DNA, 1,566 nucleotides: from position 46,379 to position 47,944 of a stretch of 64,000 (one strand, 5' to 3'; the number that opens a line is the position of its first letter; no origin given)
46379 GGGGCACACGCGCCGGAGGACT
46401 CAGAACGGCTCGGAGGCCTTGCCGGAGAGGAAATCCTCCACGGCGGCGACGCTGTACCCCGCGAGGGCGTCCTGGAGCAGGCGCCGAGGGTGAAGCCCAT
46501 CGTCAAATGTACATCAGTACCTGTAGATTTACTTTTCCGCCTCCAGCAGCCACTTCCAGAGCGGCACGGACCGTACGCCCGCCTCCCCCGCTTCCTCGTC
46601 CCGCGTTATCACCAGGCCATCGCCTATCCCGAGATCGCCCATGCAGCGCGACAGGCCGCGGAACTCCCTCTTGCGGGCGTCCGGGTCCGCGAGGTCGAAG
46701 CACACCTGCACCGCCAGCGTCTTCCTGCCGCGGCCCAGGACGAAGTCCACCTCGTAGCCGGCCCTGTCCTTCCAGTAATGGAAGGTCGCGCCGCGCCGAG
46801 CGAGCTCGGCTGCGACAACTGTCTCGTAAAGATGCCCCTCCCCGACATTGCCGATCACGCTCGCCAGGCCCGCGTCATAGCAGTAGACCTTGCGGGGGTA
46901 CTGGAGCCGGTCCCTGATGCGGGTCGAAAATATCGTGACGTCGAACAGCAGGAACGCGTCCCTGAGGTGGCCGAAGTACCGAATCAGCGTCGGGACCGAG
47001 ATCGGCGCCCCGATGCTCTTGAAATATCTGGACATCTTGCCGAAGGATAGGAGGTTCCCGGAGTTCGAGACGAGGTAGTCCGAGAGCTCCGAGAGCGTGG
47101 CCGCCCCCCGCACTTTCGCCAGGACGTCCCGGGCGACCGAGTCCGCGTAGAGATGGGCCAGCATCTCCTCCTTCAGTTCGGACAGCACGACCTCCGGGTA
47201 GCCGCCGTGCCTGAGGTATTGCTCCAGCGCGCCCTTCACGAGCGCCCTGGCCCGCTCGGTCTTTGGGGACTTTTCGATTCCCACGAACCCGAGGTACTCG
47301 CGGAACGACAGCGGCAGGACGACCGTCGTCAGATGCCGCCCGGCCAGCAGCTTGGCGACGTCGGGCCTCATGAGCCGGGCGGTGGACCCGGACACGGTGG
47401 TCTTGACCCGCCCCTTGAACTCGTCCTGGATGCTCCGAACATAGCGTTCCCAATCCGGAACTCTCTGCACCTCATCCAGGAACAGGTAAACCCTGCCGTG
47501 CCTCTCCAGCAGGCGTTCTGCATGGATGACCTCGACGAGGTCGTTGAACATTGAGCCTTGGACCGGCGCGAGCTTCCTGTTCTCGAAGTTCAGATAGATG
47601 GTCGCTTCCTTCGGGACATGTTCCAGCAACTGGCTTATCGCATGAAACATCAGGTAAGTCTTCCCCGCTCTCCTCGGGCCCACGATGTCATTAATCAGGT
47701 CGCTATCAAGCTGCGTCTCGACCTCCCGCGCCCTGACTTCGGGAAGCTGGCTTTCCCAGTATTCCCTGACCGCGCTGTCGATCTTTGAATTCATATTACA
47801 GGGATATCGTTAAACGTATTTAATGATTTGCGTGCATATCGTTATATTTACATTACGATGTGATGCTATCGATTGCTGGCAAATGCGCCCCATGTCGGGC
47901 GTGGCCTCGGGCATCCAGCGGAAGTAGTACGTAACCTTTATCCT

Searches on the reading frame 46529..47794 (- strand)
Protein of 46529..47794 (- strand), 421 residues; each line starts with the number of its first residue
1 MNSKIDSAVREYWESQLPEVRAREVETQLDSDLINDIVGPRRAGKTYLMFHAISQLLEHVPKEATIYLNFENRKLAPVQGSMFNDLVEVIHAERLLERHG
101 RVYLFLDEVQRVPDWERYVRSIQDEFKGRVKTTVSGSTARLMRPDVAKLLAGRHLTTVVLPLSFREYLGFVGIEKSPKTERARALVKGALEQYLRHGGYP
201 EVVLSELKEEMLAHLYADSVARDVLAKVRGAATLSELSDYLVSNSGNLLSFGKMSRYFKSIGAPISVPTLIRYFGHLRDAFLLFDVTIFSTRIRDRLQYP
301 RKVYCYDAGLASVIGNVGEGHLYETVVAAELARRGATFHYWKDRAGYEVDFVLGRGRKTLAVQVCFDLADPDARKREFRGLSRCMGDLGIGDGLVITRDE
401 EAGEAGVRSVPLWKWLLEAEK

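Call 42: search_protein_families(library=pfam, proteins=[window:46529-47794:-], max_evalue=0.00001)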
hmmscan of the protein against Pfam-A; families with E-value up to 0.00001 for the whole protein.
window:46529-47794:- (421 aa): 2 families
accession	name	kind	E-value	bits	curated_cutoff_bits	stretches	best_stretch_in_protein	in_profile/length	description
PF13173.12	AAA_14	-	8.5e-30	103.9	27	1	37-168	7-129/129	AAA domain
PF13635.12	DUF4143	-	7.3e-21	75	28.1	1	225-365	7-158/160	Domain of unknown function (DUF4143)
